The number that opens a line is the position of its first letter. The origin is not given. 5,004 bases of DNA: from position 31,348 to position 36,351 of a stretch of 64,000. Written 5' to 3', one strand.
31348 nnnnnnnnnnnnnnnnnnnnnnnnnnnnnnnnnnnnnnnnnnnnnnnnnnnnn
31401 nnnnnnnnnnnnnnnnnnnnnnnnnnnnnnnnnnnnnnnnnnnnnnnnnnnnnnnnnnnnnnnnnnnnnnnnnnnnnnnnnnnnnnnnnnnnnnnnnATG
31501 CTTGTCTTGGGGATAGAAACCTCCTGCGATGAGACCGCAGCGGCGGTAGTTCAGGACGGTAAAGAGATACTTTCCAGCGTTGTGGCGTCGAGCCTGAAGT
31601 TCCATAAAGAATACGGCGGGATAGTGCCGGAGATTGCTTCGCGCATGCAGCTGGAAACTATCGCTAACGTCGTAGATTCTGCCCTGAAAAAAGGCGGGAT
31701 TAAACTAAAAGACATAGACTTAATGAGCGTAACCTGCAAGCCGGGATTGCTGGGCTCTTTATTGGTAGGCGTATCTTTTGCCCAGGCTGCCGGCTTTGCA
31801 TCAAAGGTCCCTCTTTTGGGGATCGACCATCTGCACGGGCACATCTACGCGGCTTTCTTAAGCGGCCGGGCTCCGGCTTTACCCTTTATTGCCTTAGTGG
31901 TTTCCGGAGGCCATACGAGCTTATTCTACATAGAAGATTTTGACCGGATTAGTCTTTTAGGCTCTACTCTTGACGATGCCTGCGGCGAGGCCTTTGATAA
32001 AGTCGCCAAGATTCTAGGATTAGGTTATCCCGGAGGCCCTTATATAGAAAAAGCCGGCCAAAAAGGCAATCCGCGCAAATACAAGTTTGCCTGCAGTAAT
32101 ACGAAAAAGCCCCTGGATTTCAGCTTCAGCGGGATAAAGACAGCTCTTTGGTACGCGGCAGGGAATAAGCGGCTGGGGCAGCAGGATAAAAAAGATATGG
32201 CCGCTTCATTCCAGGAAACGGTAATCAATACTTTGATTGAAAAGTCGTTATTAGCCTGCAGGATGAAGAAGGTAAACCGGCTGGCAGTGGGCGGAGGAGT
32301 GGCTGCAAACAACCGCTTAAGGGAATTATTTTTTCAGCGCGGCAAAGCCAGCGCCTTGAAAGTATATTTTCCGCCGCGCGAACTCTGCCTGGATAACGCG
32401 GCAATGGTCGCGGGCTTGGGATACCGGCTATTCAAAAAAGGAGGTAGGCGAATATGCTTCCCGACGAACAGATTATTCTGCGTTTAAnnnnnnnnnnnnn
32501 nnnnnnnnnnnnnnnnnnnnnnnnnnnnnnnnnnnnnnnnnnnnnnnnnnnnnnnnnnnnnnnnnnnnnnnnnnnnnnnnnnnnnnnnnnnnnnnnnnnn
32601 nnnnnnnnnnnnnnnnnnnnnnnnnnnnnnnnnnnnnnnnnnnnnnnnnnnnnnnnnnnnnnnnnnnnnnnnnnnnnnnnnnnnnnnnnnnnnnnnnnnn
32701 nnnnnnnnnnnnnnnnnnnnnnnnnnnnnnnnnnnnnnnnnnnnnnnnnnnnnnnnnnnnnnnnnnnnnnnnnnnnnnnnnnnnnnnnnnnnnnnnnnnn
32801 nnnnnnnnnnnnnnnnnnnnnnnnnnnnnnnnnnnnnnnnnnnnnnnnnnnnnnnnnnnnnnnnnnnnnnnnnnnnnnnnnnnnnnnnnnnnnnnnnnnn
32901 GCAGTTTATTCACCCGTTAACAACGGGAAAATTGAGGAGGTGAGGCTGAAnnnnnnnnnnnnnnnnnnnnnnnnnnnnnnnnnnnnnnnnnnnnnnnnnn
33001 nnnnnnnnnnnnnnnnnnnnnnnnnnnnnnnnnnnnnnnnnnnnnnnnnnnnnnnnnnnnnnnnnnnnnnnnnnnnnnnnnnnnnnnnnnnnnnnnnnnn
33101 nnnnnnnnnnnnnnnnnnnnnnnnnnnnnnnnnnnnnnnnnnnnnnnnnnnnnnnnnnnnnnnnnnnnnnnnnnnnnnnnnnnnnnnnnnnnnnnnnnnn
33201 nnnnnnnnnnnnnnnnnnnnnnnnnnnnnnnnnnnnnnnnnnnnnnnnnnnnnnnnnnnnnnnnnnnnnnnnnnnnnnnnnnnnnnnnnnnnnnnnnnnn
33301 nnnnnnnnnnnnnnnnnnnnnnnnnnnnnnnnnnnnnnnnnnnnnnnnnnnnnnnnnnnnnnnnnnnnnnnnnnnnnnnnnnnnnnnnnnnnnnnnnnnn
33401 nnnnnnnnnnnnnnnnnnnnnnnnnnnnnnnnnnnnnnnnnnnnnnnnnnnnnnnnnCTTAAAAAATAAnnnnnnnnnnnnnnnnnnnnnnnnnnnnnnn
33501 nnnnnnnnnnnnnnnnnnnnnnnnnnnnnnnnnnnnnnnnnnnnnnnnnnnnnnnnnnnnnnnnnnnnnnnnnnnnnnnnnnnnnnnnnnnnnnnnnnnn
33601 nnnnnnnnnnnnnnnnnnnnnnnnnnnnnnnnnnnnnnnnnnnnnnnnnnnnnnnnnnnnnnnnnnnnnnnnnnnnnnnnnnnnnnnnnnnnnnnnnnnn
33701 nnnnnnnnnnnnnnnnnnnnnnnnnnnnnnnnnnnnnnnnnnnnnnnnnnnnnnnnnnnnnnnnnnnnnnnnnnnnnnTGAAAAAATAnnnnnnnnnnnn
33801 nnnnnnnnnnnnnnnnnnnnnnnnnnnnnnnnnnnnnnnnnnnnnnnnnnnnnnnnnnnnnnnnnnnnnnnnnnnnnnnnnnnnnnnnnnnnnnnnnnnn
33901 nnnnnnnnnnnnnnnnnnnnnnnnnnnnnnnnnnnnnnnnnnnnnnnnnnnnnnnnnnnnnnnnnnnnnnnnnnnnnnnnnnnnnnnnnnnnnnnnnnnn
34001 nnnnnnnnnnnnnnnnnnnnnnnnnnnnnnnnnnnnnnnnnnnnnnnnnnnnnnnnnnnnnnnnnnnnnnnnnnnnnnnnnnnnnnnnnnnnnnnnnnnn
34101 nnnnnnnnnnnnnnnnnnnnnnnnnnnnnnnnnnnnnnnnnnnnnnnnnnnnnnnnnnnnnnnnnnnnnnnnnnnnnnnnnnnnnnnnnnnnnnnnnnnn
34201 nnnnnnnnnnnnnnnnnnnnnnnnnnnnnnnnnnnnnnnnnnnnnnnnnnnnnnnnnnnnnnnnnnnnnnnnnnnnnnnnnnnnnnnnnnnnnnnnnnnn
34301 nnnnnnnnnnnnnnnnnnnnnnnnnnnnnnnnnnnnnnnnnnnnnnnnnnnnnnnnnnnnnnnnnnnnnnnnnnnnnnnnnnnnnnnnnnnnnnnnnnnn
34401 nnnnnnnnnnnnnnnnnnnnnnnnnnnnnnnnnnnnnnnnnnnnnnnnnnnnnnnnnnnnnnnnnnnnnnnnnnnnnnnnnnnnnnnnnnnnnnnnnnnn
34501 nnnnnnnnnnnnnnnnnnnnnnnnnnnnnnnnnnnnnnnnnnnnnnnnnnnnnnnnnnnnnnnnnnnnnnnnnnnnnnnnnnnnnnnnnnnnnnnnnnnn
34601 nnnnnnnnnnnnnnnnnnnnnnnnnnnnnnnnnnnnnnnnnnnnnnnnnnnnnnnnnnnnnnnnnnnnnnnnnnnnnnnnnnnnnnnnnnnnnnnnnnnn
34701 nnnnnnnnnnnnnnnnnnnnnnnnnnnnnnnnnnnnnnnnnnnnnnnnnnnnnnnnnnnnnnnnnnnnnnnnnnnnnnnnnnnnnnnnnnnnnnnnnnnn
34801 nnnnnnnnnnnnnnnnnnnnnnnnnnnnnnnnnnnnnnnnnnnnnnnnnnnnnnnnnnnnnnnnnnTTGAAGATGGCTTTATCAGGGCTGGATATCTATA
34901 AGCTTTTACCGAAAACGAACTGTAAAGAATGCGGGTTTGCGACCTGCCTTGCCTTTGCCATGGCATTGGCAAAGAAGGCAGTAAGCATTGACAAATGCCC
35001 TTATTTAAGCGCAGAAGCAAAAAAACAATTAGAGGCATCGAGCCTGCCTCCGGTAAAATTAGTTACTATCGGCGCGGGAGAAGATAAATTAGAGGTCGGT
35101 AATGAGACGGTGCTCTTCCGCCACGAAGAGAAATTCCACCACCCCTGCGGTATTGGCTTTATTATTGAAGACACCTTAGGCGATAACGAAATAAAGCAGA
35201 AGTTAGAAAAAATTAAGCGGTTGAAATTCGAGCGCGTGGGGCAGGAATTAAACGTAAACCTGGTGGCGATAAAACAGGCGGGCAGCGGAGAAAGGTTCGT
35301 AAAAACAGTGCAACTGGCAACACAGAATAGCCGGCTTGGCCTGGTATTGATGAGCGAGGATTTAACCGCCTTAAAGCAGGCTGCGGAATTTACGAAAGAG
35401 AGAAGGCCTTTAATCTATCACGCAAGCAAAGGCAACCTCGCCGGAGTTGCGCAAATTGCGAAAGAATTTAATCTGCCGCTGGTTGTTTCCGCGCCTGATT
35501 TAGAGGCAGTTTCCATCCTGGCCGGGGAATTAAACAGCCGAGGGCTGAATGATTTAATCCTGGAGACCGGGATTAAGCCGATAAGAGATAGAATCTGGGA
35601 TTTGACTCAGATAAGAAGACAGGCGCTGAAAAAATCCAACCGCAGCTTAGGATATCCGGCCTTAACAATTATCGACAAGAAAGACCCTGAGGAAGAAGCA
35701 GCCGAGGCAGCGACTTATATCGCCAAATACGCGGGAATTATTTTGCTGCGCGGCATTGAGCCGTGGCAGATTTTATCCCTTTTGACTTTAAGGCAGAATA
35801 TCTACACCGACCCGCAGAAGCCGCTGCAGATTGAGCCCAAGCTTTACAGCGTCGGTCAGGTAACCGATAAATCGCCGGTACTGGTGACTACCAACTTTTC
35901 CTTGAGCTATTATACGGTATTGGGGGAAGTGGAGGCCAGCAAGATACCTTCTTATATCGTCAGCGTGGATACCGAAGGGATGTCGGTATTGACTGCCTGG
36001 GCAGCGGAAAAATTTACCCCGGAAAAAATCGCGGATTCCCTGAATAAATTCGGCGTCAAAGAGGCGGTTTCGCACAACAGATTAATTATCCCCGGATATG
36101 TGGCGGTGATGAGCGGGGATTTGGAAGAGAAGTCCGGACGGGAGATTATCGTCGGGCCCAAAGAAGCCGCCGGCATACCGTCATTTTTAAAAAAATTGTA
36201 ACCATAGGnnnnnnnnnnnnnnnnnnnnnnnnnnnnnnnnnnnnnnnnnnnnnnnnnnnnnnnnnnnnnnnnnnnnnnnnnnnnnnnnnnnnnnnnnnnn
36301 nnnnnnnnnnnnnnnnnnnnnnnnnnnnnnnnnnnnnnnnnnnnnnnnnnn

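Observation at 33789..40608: Methyl-branch Wood-Ljungdahl module (AcsC-RACo-CooC-AcsD-AcsE) without CODH/ACS, preceded by a LarB-like carboxylase and an FmdE-domain protein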

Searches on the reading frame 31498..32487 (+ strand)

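Call 4: search_protein_families(library=pfam, proteins=[window:31498-32487:+])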
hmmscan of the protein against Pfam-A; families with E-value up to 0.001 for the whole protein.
window:31498-32487:+ (329 aa): 3 families
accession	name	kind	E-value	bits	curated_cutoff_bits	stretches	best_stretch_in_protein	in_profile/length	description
PF00814.31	TsaD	-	6.1e-83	279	24.8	1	23-305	1-263/264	tRNA N6-adenosine threonylcarbamoyltransferase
PF22521.2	HypF_C_2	-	1.8e-08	34.9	27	1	162-294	96-229/241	Carbamoyltransferase, Kae1-like Domain, second subdomain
PF02543.21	Carbam_trans_N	-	5e-08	33.2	24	1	206-285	246-327/346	Carbamoyltransferase N-terminus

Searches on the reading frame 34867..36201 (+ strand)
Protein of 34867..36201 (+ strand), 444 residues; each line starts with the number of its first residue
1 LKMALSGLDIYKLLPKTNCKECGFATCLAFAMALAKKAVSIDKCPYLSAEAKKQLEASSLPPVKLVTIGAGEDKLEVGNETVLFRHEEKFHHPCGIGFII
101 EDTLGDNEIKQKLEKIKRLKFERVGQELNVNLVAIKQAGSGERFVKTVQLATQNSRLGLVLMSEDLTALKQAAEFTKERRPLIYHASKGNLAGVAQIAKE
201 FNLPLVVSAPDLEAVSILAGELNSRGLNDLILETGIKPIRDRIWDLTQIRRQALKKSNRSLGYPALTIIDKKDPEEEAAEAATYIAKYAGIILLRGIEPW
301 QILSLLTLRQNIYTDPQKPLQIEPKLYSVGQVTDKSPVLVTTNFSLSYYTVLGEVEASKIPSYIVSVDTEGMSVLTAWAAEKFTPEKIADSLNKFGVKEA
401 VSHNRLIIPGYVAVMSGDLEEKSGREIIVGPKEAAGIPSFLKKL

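Call 3: search_protein_families(library=pfam, proteins=[window:34867-36201:+])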
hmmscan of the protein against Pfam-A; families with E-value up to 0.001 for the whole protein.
window:34867-36201:+ (444 aa): 2 families
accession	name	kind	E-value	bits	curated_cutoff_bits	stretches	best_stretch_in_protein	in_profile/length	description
PF03599.22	CdhD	-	6.2e-98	328.5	24.8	1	66-440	2-386/387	CO dehydrogenase/acetyl-CoA synthase delta subunit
PF04060.18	FeS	-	3.3e-14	52.7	23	1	14-46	1-33/33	Putative Fe-S cluster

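Call 5: search_protein_families(library=ncbifam, proteins=[window:34867-36201:+])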
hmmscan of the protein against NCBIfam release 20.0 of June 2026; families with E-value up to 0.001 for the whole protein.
window:34867-36201:+ (444 aa): 9 families
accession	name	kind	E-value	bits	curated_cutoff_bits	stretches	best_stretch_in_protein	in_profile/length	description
NF003195.0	PRK04165.1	equivalog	1e-170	568.5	306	1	3-443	1-445/450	acetyl-CoA decarbonylase/synthase complex subunit gamma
NF043039.1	HgcAB_like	equivalog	9.6e-19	68.2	285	1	319-443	13-137/350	HgcAB-like fusion protein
NF040863.1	HgcA_corrinoid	equivalog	3.9e-18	65.7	275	1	321-443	29-151/325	mercury methylation corrinoid protein HgcA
TIGR01944.1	rnfB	subfamily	1.6e-07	31.1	68.7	1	10-55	40-84/190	RnfABCDGE type electron transport complex subunit B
NF006446.0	PRK08764.1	equivalog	1.9e-07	31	220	1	10-49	12-51/139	Rnf electron transport complex subunit RnfB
NF005415.0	PRK06991.1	equivalog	5.5e-07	29.5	281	1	10-55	11-56/284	electron transport complex subunit RsxB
NF041836.1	rnfB_Methano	equivalog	7.2e-06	25.6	445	1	9-56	42-89/265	Rnf electron transport complex subunit RnfB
NF005505.0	PRK07118.1-4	equivalog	2.2e-05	24.1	378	1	9-55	42-88/265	Fe-S cluster domain-containing protein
NF003475.0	PRK05113.1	equivalog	0.00045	20.1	203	1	10-46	40-75/190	electron transport complex subunit RsxB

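Call 8: find_encoding_contigs(protein=window:34867-36201:+, flank=10000, max_places=6)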
Protein window:34867-36201:+ (444 aa): no gene with exactly this product is on record in the collection.

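Call 72: search_solved_structures(query=window:34867-36201:+, max_evalue=0.00001)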
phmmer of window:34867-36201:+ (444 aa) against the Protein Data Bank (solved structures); distinct sequences matched with E-value up to 0.00001: 4.
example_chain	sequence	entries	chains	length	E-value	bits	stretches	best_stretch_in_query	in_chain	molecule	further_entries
2h9a_A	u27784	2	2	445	4.1e-138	464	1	3-443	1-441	Carbon monoxide dehydrogenase corrinoid/iron-sulfur protein, gamma subunit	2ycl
4c1n_A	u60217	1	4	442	1.2e-137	462.5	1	5-443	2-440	CARBON MONOXIDE DEHYDROGENASE CORRINOID/IRON-SULFUR PROTEIN, GAMMA SUBUNIT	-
4djd_C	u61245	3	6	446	8e-122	410.3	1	3-441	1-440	Corrinoid/iron-sulfur protein large subunit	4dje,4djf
9fzy_F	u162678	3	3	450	2.7e-100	339.4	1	3-444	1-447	Corrinoid iron-sulfur protein large subunit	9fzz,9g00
